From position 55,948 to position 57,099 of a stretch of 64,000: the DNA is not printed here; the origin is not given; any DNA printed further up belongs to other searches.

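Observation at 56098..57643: Radical SAM/SPASM enzyme plus coupled 240-aa partner inserted between uvrB and uvrA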

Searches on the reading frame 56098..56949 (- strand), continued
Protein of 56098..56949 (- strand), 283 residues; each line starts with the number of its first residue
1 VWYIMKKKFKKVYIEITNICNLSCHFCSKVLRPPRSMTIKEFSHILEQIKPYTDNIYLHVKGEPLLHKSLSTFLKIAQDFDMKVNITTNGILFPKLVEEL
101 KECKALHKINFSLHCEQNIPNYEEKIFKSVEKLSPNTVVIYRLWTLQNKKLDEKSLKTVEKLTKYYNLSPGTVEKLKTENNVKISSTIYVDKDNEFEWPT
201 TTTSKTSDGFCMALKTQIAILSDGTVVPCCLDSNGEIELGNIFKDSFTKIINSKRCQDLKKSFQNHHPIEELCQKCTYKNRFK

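Call 70: search_protein_families(library=pfam, alignment_id=A4, max_evalue=0.00001)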
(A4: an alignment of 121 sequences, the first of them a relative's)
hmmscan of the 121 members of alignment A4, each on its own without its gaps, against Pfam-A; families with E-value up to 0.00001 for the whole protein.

A. member 1, L037:133-1701:+ (523 aa): 0 families

B. families by the number of members that match (of 121 scanned): 152 families (the first 25 are shown)
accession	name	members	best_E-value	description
PF00583.31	Acetyltransf_1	3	1.2e-15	Acetyltransferase (GNAT) family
PF13508.13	Acetyltransf_7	3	8.2e-11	Acetyltransferase (GNAT) domain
PF12850.12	Metallophos_2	3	4.6e-10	Calcineurin-like phosphoesterase superfamily domain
PF13673.13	Acetyltransf_10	3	2.2e-08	Acetyltransferase (GNAT) domain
PF10502.14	Peptidase_S26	2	1.5e-46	Signal peptidase, peptidase S26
PF00015.26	MCPsignal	2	4.3e-38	Methyl-accepting chemotaxis protein (MCP) signalling domain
PF00849.27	PseudoU_synth_2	2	6.1e-31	RNA pseudouridylate synthase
PF03449.20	GreA_GreB_N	2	5.8e-30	Transcription elongation factor, N-terminal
PF04055.27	Radical_SAM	2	2.3e-28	Radical SAM superfamily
PF02915.23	Rubrerythrin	2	2.8e-28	Rubrerythrin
PF01272.25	GreA_GreB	2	1.1e-27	Transcription elongation factor, GreA/GreB, C-term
PF00027.35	cNMP_binding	2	3.8e-25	Cyclic nucleotide-binding domain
PF03477.21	ATP-cone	2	1.2e-24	ATP cone domain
PF00881.29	Nitroreductase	2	7.1e-21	Nitroreductase family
PF07883.17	Cupin_2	2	3.6e-16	Cupin domain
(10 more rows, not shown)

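Call 72: search_protein_families(library=pfam, proteins=[L056:5195-6283:+, L056:6295-6696:+, L056:6700-7347:+, L056:7340-7966:+, L056:8886-10715:+, L056:10767-12047:+, L054:7027-7593:-, L054:7674-7931:+, L054:8943-9464:-, L054:9474-10472:-], max_evalue=0.001)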
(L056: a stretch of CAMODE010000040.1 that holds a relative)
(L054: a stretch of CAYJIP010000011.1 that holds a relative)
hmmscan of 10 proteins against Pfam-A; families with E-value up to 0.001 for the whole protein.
L056:5195-6283:+ (363 aa): 3 families
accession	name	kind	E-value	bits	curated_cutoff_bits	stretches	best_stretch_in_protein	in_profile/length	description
PF01743.26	PolyA_pol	-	9.2e-28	97.6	23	1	20-138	2-125/126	Poly A polymerase head domain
PF13735.12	tRNA_NucTran2_2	-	5.8e-14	52.8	27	1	262-358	48-149/149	tRNA nucleotidyltransferase domain 2 putative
PF12627.12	PolyA_pol_RNAbd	-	4.3e-11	42.8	22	1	166-220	1-55/64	Probable RNA and SrmB- binding site of polymerase A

L056:6295-6696:+ (134 aa): 0 families

L056:6700-7347:+ (216 aa): 2 families
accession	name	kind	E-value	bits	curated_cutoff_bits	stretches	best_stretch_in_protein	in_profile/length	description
PF07261.16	DnaB_2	-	4.8e-24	84.3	22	1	123-192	2-72/74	Replication initiation and membrane attachment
PF21984.2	DnaD_N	-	7.2e-15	55.5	27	1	16-112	2-100/101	DnaD N-terminal domain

L056:7340-7966:+ (209 aa): 3 families
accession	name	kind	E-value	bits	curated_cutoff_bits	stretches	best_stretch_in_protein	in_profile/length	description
PF00730.31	HhH-GPD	-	3.3e-24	85.7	26.2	1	32-167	2-108/108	HhH-GPD superfamily base excision DNA repair protein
PF00633.29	HHH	-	7.8e-05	22.8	24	1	98-124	3-29/30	Helix-hairpin-helix motif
PF11829.13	DUF3349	-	0.00022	22.3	28.3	0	2-94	2-86/94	Protein of unknown function (DUF3349)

L056:8886-10715:+ (610 aa): 4 families
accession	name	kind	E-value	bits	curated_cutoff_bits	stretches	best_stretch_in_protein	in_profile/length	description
PF00733.27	Asn_synthase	-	3.6e-89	300.3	21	1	240-603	1-353/354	Asparagine synthase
PF13537.11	GATase_7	-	2.8e-42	144.1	25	1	50-168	2-123/123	Glutamine amidotransferase domain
PF13522.11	GATase_6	-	1e-35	123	27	1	34-162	1-130/130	Glutamine amidotransferase domain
PF12481.13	DUF3700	-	7.3e-05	22.8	27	1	115-158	124-167/228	Aluminium induced protein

L056:10767-12047:+ (427 aa): 2 families
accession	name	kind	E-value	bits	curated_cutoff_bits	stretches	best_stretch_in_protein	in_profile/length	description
PF04055.27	Radical_SAM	-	2.3e-28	99.9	29.5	1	147-314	2-165/166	Radical SAM superfamily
PF00919.26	UPF0004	-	1.9e-25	89.2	27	1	7-93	1-88/98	Uncharacterized protein family UPF0004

L054:7027-7593:- (189 aa): 1 family
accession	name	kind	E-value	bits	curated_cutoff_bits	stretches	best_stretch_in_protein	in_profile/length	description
PF03352.18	Adenine_glyco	-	1.1e-79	266.8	25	1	8-183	1-176/177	Methyladenine glycosylase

L054:7674-7931:+ (86 aa): 0 families

L054:8943-9464:- (174 aa): 2 families
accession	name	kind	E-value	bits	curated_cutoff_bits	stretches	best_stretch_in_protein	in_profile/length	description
PF00881.29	Nitroreductase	-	9.4e-21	75.2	23.5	1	10-156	1-167/167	Nitroreductase family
PF14512.11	TM1586_NiRdase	-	0.00078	19.6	27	0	6-32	2-28/215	Putative TM nitroreductase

L054:9474-10472:- (333 aa): 3 families
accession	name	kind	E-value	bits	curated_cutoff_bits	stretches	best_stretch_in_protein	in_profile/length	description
PF01219.24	DAGK_prokar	-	1.6e-32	111.8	22.3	1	226-327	1-102/102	Prokaryotic diacylglycerol kinase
PF01569.27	PAP2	-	8.2e-23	81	27.2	1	97-207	10-128/130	PAP2 superfamily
PF14378.12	PAP2_3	-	5e-07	30.2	27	1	112-196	111-187/190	PAP2 superfamily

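Call 84: search_protein_families(library=pfam, proteins=[L050:4481-6328:+, L055:9329-11176:+, L055:8983-9297:+, L076:8968-10791:+, L058:9066-10811:+, L077:9000-10748:+, L051:9056-9712:+, L051:9886-11493:+, L062:2168-2686:+, L052:1983-2996:+], max_evalue=0.0001)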
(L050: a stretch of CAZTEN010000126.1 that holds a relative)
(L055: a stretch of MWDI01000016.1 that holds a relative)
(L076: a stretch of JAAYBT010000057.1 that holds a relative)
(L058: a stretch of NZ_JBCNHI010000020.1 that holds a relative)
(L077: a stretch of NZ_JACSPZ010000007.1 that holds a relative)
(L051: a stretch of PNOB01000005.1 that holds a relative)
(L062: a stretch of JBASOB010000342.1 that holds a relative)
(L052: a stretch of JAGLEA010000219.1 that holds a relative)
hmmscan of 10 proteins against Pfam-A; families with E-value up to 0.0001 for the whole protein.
L050:4481-6328:+ (616 aa): 2 families
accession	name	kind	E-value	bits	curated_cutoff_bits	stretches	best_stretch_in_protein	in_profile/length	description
PF13597.11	NRDD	-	8.2e-144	480.8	26.2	1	121-616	1-418/562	Anaerobic ribonucleoside-triphosphate reductase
PF03477.21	ATP-cone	-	6.8e-22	78.3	25.8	1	4-92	2-87/88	ATP cone domain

L055:9329-11176:+ (616 aa): 2 families
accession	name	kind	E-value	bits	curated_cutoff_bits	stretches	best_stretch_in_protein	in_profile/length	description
PF00122.25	E1-E2_ATPase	-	1.6e-48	165.1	28.1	1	118-289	3-181/181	E1-E2 ATPase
PF00702.32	Hydrolase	-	5.3e-31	108.9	26.4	1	305-521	1-191/191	haloacid dehalogenase-like hydrolase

L055:8983-9297:+ (105 aa): 0 families

L076:8968-10791:+ (608 aa): 0 families

L058:9066-10811:+ (582 aa): 2 families
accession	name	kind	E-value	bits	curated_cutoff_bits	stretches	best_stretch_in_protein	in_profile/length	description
PF00015.26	MCPsignal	-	4.3e-38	131.3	34.6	1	352-530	3-167/172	Methyl-accepting chemotaxis protein (MCP) signalling domain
PF00672.30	HAMP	-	1.2e-13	51.6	25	1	221-273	1-52/53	HAMP domain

L077:9000-10748:+ (583 aa): 3 families
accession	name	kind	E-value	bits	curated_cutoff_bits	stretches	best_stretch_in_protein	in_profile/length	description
PF00015.26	MCPsignal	-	2.4e-32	112.6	34.6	1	266-420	12-169/172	Methyl-accepting chemotaxis protein (MCP) signalling domain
PF11563.14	Protoglobin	-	3.3e-31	108.9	25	1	24-176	2-154/158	Protoglobin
PF13682.11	CZB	-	5e-08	33.6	29.4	1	471-537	1-64/64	Chemoreceptor zinc-binding domain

L051:9056-9712:+ (219 aa): 1 family
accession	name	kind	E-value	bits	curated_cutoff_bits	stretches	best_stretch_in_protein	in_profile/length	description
PF01121.26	CoaE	-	1.1e-59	201.6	27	1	3-181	2-177/180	Dephospho-CoA kinase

L051:9886-11493:+ (536 aa): 2 families
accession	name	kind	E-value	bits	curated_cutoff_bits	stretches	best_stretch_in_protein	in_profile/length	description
PF04055.27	Radical_SAM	-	2.9e-27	96.3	29.5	1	194-354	2-165/166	Radical SAM superfamily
PF02310.24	B12-binding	-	1.1e-21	77.3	32.1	1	19-132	9-120/121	B12 binding domain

L062:2168-2686:+ (173 aa): 1 family
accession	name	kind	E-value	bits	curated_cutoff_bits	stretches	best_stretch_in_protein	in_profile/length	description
PF00881.29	Nitroreductase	-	7.1e-21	75.6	23.5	1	9-154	2-167/167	Nitroreductase family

L052:1983-2996:+ (338 aa): 1 family
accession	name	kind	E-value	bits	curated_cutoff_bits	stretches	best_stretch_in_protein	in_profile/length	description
PF20903.3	SPL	-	1.6e-22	80.3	27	1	3-265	5-270/338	Spore photoproduct lyase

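Call 92: search_protein_families(library=pfam, proteins=[L055:7265-8008:+, L055:6267-7229:+, L062:2-1168:+, L048:6978-7961:+, L042:1166-2749:+, L069:1-1044:+], max_evalue=0.0001)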
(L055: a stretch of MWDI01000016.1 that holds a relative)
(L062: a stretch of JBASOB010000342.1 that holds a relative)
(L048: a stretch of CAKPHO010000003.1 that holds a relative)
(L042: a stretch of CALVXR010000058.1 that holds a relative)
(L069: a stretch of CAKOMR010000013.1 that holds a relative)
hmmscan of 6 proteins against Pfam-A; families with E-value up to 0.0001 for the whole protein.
L055:7265-8008:+ (248 aa): 2 families
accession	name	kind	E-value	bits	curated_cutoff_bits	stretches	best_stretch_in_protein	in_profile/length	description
PF00849.27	PseudoU_synth_2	-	4.6e-21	76.1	26.8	1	63-195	2-152/152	RNA pseudouridylate synthase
PF01479.30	S4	-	4.4e-13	49.2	22.8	1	3-48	1-48/48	S4 domain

L055:6267-7229:+ (321 aa): 1 family
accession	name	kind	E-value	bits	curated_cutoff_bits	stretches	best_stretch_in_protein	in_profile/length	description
PF00892.27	EamA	-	1.4e-35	123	28.2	2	26-161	4-134/135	EamA-like transporter family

L062:2-1168:+ (389 aa): 3 families
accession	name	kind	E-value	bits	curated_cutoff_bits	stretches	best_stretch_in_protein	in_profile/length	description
PF01546.33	Peptidase_M20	-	5.9e-13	49.6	24.6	1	121-384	34-205/206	Peptidase family M20/M25/M40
PF07687.19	M20_dimer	-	1.3e-09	38.4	21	1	188-290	1-105/107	Peptidase dimerisation domain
PF05343.19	Peptidase_M42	-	1.1e-05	25.1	23.2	0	122-217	134-224/292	M42 glutamyl aminopeptidase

L048:6978-7961:+ (328 aa): 4 families
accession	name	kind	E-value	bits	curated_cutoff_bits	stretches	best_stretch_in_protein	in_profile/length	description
PF05580.18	Peptidase_S55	-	9.1e-71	238.7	25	1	121-323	2-210/210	SpoIVB peptidase S55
PF13180.12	PDZ_2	-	8.9e-10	39.2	27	1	38-115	3-80/80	PDZ domain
PF17820.7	PDZ_6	-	1.1e-09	38.3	27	1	52-99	2-49/54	PDZ domain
PF00595.29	PDZ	-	1.2e-05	26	23.2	1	35-94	9-71/81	PDZ domain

L042:1166-2749:+ (528 aa): 1 family
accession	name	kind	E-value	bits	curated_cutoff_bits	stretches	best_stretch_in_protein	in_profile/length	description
PF01268.25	FTHFS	-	8.9e-219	727.8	27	1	2-528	2-556/556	Formate--tetrahydrofolate ligase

L069:1-1044:+ (348 aa): 0 families
